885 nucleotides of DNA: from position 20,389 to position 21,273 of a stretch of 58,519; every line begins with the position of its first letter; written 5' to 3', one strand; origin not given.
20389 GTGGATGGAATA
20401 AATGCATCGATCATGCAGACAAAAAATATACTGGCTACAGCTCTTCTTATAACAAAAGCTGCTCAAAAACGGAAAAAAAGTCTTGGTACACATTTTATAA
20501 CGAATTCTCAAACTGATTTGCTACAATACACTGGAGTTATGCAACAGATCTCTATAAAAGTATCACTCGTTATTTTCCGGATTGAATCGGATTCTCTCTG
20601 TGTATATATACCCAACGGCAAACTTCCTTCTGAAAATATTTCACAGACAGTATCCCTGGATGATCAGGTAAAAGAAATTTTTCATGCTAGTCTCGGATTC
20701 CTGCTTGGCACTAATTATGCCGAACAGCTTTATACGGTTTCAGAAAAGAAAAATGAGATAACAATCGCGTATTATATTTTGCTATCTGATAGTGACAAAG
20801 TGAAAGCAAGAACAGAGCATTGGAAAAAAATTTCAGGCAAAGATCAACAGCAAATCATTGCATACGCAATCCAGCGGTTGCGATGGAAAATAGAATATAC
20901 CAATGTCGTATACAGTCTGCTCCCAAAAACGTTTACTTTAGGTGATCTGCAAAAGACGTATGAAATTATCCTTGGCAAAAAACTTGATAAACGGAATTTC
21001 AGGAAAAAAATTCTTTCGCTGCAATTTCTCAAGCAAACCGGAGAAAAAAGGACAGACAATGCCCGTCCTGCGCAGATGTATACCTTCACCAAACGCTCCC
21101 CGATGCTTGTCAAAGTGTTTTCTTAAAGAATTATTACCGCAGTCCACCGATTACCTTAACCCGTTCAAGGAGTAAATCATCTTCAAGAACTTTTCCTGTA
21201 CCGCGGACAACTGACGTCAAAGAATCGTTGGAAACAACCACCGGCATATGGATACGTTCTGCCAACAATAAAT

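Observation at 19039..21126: NadB-NrtR fusion with an internal promoter and RBS: enzyme-repressor with two possible products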

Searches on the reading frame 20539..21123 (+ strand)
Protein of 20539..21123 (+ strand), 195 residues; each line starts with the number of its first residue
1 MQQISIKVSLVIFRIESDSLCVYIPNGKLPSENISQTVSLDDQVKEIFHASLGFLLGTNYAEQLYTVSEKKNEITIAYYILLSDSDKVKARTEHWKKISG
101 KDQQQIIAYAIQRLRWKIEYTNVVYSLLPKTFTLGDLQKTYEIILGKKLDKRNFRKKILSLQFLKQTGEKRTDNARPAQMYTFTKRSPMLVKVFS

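Call 4: search_protein_families(library=ncbifam, proteins=[window:20539-21123:+], max_evalue=1)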
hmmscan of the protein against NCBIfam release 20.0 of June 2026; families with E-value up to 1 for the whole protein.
window:20539-21123:+ (195 aa): 2 families
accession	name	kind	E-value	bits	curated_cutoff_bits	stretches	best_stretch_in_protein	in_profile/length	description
NF050029.2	TransRepNtr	equivalog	6.2e-20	71.7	400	1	101-185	143-227/245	ADPR responsive transcriptional repressor NtrR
NF001617.0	PRK00407.1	equivalog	0.036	14.2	126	1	67-154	22-108/139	hypothetical protein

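Call 31: search_solved_structures(query=window:20539-21123:+, max_evalue=1, show_alignments=2)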
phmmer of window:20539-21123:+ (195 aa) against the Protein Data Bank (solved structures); distinct sequences matched with E-value up to 1: 4.
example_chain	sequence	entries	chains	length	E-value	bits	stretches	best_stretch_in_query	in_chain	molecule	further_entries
7q91_A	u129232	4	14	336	9.7e-14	55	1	73-184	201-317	NADQ transcription factor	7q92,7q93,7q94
5bs6_A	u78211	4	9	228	2.2e-13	53.9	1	39-185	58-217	transcriptional regulator AraR | transcriptional factor AraR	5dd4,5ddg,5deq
3gz5_A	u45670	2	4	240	1e-10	45.2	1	102-183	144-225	MutT/nudix family protein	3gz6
2fml_A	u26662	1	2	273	6.5e-05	26.3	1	96-183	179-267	MutT/nudix family protein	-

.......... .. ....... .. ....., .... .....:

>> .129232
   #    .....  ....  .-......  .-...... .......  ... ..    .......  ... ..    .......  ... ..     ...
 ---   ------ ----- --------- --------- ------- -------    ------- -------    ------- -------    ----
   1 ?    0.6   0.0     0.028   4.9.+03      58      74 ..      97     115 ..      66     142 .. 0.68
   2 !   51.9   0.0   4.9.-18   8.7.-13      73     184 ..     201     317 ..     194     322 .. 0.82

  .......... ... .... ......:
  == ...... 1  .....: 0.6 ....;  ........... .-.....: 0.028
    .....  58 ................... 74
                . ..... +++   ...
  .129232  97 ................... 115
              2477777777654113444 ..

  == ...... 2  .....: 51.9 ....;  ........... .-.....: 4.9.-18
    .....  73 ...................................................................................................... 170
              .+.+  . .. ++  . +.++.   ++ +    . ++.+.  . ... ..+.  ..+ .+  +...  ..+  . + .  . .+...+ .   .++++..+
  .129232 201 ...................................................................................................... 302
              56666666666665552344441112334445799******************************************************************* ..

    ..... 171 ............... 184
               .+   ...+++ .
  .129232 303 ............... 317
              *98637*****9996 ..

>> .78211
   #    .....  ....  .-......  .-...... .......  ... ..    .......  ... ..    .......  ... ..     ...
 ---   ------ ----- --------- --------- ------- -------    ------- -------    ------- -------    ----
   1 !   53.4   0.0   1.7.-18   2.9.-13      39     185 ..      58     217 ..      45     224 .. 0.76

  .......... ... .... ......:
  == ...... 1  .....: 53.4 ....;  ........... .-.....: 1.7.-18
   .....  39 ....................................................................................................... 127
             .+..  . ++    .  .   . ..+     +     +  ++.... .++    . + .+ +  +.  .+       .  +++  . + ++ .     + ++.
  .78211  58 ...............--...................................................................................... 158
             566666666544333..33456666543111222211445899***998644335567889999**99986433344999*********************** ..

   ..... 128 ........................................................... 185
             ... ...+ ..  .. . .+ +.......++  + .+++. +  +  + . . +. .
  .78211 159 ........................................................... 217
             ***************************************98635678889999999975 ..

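Call 42: search_protein_representatives(protein=window:20539-21123:+)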
Query: 195 residues. Proteins with E-value up to 0.001 (for the whole library): 3543; up to 1e-10: 806; up to 1e-30: 35. The best 150 are listed.
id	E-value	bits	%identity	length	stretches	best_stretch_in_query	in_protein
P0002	1.0e-84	299.3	74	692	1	1-195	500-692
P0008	1.2e-61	224.1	57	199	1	1-195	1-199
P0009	3.1e-48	180.4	52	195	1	8-195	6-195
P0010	1.2e-45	172.0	49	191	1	7-195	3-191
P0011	2.8e-45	170.8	51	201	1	5-194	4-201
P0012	6.1e-45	169.7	52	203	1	5-195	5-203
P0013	2.6e-44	167.6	51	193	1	5-195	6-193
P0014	6.5e-44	166.4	48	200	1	2-195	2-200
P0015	1.5e-42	161.9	50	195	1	5-195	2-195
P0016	7.6e-42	159.6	50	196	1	2-194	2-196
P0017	1.5e-41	158.7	43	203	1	5-193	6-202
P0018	3.5e-41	157.5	59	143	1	56-195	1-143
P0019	1.1e-40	155.8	48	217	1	6-191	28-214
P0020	2.1e-40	154.9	50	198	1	8-195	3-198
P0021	4.9e-40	153.7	46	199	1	1-195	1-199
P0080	2.2e-21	93.0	52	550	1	59-188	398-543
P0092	9.9e-21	90.9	41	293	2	72-185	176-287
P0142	1.2e-18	84.1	42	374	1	29-192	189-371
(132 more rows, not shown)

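Call 43: search_protein_families(library=pfam, proteins=[P0080, P0142, P0008, P0092], max_evalue=0.001)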
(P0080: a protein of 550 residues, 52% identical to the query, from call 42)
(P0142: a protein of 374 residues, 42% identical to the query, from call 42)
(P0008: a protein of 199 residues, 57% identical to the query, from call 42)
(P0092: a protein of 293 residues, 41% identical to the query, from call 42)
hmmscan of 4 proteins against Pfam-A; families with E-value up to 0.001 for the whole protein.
P0080 (550 aa): 3 families
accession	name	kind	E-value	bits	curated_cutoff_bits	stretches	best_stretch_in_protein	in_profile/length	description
PF21906.2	NrtR_WHD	-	5.1e-23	81.4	27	1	480-538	3-61/61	NrtR DNA-binding winged helix domain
PF00293.34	NUDIX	-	3.7e-17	63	21.1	1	340-461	4-131/134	NUDIX domain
PF19368.5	AraR_C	-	3.5e-11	43.6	23.8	1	474-548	1-76/82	AraR C-terminal winged HTH domain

P0142 (374 aa): 3 families
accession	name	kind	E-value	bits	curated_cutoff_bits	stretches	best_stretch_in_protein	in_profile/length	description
PF21906.2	NrtR_WHD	-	1.9e-26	92.4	27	1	299-359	1-61/61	NrtR DNA-binding winged helix domain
PF00293.34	NUDIX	-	1e-16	61.6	21.1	2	159-283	6-132/134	NUDIX domain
PF19368.5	AraR_C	-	1.2e-11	45.2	23.8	1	295-363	1-70/82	AraR C-terminal winged HTH domain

P0008 (199 aa): 2 families
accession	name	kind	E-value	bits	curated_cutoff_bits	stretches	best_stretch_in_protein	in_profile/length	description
PF21906.2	NrtR_WHD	-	1.5e-22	79.9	27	1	129-187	2-61/61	NrtR DNA-binding winged helix domain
PF19368.5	AraR_C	-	2.9e-12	47.1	23.8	1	124-190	1-69/82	AraR C-terminal winged HTH domain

P0092 (293 aa): 3 families
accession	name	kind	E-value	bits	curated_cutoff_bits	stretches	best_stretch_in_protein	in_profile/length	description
PF21906.2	NrtR_WHD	-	9.1e-22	77.4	27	1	227-285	1-61/61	NrtR DNA-binding winged helix domain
PF19368.5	AraR_C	-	7e-11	42.7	23.8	1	223-291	1-72/82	AraR C-terminal winged HTH domain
PF00293.34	NUDIX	-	0.00011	22.7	21.1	1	42-142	12-115/134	NUDIX domain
